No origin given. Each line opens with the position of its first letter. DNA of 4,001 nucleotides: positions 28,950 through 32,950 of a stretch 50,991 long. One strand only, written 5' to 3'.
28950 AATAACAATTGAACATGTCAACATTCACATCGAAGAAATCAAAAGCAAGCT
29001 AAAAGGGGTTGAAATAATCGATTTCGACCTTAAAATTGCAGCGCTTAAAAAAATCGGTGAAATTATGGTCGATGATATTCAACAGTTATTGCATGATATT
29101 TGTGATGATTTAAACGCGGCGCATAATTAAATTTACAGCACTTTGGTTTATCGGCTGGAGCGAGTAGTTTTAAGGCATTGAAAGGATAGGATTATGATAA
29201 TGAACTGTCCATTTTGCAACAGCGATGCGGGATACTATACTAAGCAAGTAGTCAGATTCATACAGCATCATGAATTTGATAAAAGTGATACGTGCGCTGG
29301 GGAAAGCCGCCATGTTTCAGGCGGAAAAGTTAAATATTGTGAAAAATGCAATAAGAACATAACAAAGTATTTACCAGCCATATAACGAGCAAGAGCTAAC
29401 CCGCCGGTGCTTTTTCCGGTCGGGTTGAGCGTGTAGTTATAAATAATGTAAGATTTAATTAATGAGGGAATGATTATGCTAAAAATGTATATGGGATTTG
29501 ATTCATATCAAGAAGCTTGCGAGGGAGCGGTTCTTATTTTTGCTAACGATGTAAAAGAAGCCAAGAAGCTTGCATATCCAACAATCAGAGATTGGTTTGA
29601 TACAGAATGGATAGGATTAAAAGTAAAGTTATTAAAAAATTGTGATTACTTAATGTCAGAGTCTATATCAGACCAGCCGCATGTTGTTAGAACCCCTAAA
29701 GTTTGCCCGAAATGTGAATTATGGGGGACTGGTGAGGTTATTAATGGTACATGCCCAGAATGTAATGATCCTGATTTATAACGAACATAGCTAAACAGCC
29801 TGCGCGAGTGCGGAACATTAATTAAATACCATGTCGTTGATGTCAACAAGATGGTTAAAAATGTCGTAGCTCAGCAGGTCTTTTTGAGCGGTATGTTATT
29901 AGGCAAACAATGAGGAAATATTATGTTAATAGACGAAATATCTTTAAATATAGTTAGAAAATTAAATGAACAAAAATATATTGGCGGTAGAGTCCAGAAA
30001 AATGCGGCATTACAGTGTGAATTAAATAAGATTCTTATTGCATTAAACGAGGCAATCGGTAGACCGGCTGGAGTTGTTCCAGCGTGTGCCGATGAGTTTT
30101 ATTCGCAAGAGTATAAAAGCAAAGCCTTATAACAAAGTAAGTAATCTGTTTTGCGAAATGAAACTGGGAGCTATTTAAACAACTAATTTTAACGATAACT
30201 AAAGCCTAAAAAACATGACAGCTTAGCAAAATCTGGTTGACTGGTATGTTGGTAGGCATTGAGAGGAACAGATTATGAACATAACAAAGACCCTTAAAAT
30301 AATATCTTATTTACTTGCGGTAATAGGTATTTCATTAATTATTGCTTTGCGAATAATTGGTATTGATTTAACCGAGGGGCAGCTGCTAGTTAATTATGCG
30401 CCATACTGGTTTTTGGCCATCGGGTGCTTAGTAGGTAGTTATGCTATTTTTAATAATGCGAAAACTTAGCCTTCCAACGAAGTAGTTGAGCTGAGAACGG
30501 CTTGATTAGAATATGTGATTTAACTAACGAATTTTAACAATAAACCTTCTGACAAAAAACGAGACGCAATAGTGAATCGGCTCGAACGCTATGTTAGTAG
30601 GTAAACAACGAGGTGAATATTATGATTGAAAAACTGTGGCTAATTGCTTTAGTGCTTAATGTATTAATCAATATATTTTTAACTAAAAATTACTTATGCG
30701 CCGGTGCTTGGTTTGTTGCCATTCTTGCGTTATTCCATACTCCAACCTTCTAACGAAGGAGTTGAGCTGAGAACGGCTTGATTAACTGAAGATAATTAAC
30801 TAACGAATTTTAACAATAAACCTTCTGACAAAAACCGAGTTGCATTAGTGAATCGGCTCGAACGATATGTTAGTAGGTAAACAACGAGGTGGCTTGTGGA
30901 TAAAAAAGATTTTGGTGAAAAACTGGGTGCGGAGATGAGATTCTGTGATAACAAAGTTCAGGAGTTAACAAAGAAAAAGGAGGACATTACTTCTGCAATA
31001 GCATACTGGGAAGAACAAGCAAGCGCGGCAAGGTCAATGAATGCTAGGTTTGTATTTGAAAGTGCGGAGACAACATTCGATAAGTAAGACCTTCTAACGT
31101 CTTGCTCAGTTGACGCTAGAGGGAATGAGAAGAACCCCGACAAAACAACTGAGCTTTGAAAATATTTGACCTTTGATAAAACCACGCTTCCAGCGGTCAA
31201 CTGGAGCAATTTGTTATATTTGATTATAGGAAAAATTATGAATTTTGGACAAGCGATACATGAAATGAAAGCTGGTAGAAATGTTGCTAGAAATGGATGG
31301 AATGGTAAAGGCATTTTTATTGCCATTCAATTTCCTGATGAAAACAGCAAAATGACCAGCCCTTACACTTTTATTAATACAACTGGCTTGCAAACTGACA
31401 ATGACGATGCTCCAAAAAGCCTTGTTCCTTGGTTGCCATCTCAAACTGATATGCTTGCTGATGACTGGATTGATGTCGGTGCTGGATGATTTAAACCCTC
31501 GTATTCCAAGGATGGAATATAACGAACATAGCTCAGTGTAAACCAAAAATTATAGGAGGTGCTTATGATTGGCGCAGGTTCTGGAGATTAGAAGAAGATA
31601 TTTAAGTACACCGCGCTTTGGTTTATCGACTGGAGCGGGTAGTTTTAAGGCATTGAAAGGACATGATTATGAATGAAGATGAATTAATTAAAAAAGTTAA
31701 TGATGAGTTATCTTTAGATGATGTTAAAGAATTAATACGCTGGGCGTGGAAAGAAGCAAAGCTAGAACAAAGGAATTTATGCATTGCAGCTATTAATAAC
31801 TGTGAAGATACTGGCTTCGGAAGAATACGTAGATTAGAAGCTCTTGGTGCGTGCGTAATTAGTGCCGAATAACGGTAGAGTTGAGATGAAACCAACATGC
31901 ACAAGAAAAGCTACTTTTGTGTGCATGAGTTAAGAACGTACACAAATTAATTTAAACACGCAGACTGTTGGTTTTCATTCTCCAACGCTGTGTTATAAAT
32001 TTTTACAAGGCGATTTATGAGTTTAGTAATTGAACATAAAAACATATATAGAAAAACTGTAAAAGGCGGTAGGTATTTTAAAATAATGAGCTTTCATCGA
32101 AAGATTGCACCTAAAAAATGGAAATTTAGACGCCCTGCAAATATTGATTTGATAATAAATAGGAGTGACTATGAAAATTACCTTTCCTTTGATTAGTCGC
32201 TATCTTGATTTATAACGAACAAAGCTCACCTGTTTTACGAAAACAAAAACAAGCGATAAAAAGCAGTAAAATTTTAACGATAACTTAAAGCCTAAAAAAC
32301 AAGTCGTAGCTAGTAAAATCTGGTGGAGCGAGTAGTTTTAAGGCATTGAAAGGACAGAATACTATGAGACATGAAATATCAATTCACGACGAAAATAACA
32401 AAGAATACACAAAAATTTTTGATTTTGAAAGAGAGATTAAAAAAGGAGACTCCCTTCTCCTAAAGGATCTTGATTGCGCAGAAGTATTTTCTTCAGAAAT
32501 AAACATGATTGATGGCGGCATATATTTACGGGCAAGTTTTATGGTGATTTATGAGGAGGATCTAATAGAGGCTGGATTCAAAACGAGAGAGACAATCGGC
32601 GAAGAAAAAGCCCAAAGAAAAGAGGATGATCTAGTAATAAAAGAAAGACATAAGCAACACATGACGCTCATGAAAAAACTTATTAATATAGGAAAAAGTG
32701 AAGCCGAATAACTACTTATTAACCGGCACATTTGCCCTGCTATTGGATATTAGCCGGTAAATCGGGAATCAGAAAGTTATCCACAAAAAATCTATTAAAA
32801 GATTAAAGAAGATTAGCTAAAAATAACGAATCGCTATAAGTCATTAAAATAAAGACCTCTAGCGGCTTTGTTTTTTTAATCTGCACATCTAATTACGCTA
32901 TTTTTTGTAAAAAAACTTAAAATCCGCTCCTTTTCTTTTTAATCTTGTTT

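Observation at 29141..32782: Integron-like gene-cassette array inside a phage-plasmid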

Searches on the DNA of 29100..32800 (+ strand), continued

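Call 93: search_with_rna_model(model_id=R2, source=L053, filters=off, max_evalue=1)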
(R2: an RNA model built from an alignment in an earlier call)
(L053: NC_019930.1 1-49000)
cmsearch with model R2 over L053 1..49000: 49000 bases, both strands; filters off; matches with E-value up to 1: 4.
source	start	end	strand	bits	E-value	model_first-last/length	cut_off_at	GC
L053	242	294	-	31.3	2.6e-05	1-129/129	no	0.45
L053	1014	1076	-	27.4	0.00022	1-129/129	no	0.41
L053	1460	1517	-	20.2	0.011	1-129/129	no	0.48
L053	1015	1077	+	15.4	0.15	1-129/129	no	0.43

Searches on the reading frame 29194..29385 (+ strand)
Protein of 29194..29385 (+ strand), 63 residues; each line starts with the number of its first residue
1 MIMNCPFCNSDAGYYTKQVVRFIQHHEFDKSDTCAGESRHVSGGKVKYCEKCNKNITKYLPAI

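Call 7: search_protein_families(library=pfam, proteins=[window:29194-29385:+], max_evalue=0.1)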
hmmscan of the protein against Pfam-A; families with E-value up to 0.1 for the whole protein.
window:29194-29385:+ (63 aa): 2 families
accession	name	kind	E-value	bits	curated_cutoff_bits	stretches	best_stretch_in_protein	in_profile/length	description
PF00684.25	DnaJ_CXXCXGXG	-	0.054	14.2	32.7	1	4-54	17-63/65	DnaJ central domain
PF22811.2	Zn_ribbon_NrdR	-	0.081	13.3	27.2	0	3-11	1-9/42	Transcriptional repressor NrdR-like, N-terminal domain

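Call 50: search_protein_families(library=phrogs, proteins=[window:29194-29385:+], max_evalue=0.01)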
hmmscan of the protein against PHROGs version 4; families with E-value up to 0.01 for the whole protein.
window:29194-29385:+ (63 aa): 2 families
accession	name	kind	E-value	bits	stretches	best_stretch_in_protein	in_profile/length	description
phrog_9107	-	unknown function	8.8e-07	29.7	1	2-58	141-202/209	-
phrog_1494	-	unknown function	0.0046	17.2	1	2-58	149-211/226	-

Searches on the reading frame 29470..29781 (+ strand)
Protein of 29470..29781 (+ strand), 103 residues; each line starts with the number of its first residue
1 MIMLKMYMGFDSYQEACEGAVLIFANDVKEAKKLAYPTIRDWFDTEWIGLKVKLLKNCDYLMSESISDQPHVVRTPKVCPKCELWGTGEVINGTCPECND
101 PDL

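Call 7: search_protein_families(library=pfam, proteins=[window:29470-29781:+], max_evalue=0.1)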
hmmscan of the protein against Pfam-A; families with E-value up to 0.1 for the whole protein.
window:29470-29781:+ (103 aa): 2 families
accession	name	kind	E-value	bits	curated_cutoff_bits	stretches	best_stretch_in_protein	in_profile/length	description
PF00684.25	DnaJ_CXXCXGXG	-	0.0022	18.6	32.7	1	69-99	34-62/65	DnaJ central domain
PF18073.7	Zn_ribbon_LapB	-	0.058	13.5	25.7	0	79-87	17-25/28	Rubredoxin metal binding domain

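Call 50: search_protein_families(library=phrogs, proteins=[window:29470-29781:+], max_evalue=0.01)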
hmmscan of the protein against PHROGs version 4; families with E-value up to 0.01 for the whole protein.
window:29470-29781:+ (103 aa): 0 families

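Call 84: find_encoding_contigs(protein=window:29476-29781:+, flank=6000, max_places=10)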
Protein window:29476-29781:+ (101 aa): 5 contigs read that carry it; 4 places shown.
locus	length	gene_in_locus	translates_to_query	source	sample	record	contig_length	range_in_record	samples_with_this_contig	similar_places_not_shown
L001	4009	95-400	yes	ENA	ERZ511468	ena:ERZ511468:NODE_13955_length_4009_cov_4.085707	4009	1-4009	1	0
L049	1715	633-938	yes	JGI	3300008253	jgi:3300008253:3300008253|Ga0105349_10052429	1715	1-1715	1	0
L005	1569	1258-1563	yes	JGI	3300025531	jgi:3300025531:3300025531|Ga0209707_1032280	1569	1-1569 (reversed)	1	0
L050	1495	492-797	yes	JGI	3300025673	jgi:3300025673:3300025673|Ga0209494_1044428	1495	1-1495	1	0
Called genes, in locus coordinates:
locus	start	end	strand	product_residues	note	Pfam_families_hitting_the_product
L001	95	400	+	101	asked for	-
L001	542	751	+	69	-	-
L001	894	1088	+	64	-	-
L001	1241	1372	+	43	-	-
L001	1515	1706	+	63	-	-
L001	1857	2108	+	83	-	PF11195:Tad2-like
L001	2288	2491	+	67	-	-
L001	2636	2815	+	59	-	-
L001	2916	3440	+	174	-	-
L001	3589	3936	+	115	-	-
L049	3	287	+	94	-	?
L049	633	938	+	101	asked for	-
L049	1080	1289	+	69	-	-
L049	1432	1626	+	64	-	-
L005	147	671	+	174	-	-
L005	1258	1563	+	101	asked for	-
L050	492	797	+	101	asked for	-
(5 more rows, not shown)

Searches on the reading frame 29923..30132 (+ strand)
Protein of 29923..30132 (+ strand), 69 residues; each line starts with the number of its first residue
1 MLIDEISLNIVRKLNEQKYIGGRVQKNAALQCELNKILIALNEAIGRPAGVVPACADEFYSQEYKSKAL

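Call 7: search_protein_families(library=pfam, proteins=[window:29923-30132:+], max_evalue=0.1)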
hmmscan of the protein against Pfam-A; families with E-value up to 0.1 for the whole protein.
window:29923-30132:+ (69 aa): 0 families

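Call 50: search_protein_families(library=phrogs, proteins=[window:29923-30132:+], max_evalue=0.01)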
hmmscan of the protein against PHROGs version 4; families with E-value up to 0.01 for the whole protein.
window:29923-30132:+ (69 aa): 0 families

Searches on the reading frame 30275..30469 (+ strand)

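Call 7: search_protein_families(library=pfam, proteins=[window:30275-30469:+], max_evalue=0.1)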
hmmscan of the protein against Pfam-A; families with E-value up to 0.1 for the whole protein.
window:30275-30469:+ (64 aa): 1 family
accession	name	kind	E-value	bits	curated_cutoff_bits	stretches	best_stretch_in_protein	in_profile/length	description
PF08285.16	DPM3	-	0.028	15.1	25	1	4-59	2-54/90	Dolichol-phosphate mannosyltransferase subunit 3 (DPM3)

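Call 50: search_protein_families(library=phrogs, proteins=[window:30275-30469:+], max_evalue=0.01)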
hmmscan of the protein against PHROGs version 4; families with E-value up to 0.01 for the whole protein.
window:30275-30469:+ (64 aa): 0 families

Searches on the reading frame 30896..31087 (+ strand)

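Call 7: search_protein_families(library=pfam, proteins=[window:30896-31087:+], max_evalue=0.1)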
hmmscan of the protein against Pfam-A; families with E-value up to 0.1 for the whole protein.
window:30896-31087:+ (63 aa): 3 families
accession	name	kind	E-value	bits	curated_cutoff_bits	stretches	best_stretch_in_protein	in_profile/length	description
PF15663.11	zf-CCCH_3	-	0.0093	16.6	31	1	16-59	49-89/110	Zinc-finger containing family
PF02996.22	Prefoldin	-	0.029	14.8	23.2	1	15-47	80-112/120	Prefoldin subunit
PF01920.25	Prefoldin_2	-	0.078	13.4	27.6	1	2-42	59-99/106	Prefoldin subunit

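Call 50: search_protein_families(library=phrogs, proteins=[window:30896-31087:+], max_evalue=0.01)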
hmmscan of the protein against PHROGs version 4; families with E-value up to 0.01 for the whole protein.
window:30896-31087:+ (63 aa): 0 families

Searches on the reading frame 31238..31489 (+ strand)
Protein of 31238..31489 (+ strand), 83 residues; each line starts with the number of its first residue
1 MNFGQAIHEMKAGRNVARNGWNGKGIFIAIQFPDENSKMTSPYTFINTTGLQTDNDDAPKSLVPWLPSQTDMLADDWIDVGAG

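Call 7: search_protein_families(library=pfam, proteins=[window:31238-31489:+], max_evalue=0.1)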
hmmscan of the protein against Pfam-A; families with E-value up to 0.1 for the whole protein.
window:31238-31489:+ (83 aa): 1 family
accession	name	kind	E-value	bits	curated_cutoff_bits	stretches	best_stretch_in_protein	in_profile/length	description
PF11195.14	Tad2-like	-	5.5e-23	81.7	25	1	1-78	1-71/73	Thoeris anti-defense 2-like domain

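Call 16: find_encoding_contigs(protein=window:31238-31489:+, flank=10000, max_places=10)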
Protein window:31238-31489:+ (83 aa): 2 contigs read that carry it; 1 place shown.
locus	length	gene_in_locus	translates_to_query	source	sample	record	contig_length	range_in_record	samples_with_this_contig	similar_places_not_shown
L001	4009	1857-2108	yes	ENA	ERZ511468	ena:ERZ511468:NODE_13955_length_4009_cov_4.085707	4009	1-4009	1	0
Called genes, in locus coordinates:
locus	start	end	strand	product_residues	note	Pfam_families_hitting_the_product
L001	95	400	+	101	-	-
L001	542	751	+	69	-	-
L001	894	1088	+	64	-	-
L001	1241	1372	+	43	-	-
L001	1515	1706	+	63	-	-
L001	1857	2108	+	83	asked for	PF11195:Tad2-like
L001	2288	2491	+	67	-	-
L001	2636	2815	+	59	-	-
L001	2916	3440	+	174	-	-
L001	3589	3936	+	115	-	-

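Call 50: search_protein_families(library=phrogs, proteins=[L001:2916-3440:+, window:31238-31489:+], max_evalue=0.01)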
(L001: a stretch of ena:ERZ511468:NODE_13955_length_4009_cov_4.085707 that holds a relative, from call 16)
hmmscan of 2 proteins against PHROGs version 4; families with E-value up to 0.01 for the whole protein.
L001:2916-3440:+ (174 aa): 1 family
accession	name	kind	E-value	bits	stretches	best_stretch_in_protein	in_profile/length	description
phrog_1111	-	DNA, RNA and nucleotide metabolism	9e-05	23.3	1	65-122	7-65/139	endonuclease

window:31238-31489:+ (83 aa): 5 families
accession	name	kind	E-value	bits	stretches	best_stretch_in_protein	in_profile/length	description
phrog_872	-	unknown function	1.2e-20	75.2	1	1-78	89-169/172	-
phrog_1048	-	unknown function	5.2e-20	73.3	1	1-78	110-192/211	-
phrog_30130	-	unknown function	0.00022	21.6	1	1-77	176-256/262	-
phrog_37292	-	unknown function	0.00024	21.9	1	3-78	21-93/182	-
phrog_643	-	transcription regulation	0.0024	19.1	1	8-78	9-70/84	transcriptional regulator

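Call 51: search_protein_families(library=pfam, proteins=[L001:2916-3440:+], max_evalue=0.1)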
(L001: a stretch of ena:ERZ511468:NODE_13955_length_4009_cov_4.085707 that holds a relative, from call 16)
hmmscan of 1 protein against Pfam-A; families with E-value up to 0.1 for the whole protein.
L001:2916-3440:+ (174 aa): 2 families
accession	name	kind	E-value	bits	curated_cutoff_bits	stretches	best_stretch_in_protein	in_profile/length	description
PF01541.30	GIY-YIG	-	0.001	19.7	22.6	1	93-124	2-34/78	GIY-YIG catalytic domain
PF03449.20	GreA_GreB_N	-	0.052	14.2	24.5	1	8-54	19-65/71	Transcription elongation factor, N-terminal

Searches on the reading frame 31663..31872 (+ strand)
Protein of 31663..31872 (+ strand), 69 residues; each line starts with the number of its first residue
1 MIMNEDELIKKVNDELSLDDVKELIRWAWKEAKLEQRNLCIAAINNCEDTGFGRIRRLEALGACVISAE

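Call 7: search_protein_families(library=pfam, proteins=[window:31663-31872:+], max_evalue=0.1)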
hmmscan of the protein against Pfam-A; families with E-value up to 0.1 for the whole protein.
window:31663-31872:+ (69 aa): 1 family
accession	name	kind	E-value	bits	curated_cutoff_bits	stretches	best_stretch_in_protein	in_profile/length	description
PF13171.11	DUF4004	-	0.094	13.5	27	1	3-42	52-91/197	Protein of unknown function (DUF4004)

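Call 50: search_protein_families(library=phrogs, proteins=[window:31663-31872:+], max_evalue=0.01)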
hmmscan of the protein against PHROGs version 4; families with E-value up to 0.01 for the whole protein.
window:31663-31872:+ (69 aa): 0 families

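Call 85: find_encoding_contigs(protein=window:31669-31872:+, flank=6000, max_places=10)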
Protein window:31669-31872:+ (67 aa): 4 contigs read that carry it; 3 places shown.
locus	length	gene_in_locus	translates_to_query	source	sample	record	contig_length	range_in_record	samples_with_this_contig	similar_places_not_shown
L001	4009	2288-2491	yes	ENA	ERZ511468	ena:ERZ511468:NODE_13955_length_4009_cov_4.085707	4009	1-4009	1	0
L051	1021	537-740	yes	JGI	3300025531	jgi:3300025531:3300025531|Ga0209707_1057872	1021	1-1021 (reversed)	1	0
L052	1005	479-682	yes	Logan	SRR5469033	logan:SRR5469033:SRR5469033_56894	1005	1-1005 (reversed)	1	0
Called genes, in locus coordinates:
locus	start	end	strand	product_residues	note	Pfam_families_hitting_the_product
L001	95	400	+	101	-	-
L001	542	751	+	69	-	-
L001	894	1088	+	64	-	-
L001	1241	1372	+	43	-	-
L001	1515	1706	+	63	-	-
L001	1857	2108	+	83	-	PF11195:Tad2-like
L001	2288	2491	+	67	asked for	-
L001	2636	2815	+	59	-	-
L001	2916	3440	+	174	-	-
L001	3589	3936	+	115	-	-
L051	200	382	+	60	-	-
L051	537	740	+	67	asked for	-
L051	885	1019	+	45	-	?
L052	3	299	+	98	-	?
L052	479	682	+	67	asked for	-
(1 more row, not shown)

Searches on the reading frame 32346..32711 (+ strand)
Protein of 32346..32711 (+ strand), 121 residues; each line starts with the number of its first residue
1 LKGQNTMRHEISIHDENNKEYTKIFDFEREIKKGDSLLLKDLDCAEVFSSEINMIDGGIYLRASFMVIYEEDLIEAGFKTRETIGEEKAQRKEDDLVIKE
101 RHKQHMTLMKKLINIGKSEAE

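Call 7: search_protein_families(library=pfam, proteins=[window:32346-32711:+], max_evalue=0.1)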
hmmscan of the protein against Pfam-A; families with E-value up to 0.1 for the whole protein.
window:32346-32711:+ (121 aa): 0 families

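Call 21: find_encoding_contigs(protein=window:32364-32711:+, flank=10000, max_places=10)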
Protein window:32364-32711:+ (115 aa): 6 contigs read that carry it; 3 places shown.
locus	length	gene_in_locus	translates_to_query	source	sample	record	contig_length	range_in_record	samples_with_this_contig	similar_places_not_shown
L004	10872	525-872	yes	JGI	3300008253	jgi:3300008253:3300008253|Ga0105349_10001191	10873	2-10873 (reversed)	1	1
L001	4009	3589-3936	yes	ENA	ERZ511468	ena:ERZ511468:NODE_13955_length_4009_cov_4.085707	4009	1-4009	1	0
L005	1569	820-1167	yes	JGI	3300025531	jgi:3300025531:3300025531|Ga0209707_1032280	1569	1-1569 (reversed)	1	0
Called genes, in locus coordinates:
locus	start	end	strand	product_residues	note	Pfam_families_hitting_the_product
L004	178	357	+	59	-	-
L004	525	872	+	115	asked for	-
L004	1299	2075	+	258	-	PF01051:Rep3_N, PF21205:Rep3_C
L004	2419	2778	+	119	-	-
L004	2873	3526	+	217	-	PF00142:Fer4_NifH (weak), PF00448:SRP54 (faint), PF01656:CbiA, PF07015:VirC1, PF09140:MipZ, PF10609:ParA, PF13614:AAA_31, PF09140:MipZ (weak), +1 more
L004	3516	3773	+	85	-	-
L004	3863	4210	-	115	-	-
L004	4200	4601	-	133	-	-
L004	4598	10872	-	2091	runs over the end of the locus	?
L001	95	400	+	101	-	-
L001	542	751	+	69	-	-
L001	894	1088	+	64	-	-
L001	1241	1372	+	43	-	-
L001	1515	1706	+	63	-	-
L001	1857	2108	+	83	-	PF11195:Tad2-like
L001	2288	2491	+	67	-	-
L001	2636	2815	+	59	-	-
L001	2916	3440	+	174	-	-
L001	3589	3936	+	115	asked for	-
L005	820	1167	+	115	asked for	-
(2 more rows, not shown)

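Call 50: search_protein_families(library=phrogs, proteins=[window:32364-32711:+], max_evalue=0.01)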
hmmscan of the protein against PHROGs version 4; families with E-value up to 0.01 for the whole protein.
window:32364-32711:+ (115 aa): 0 families
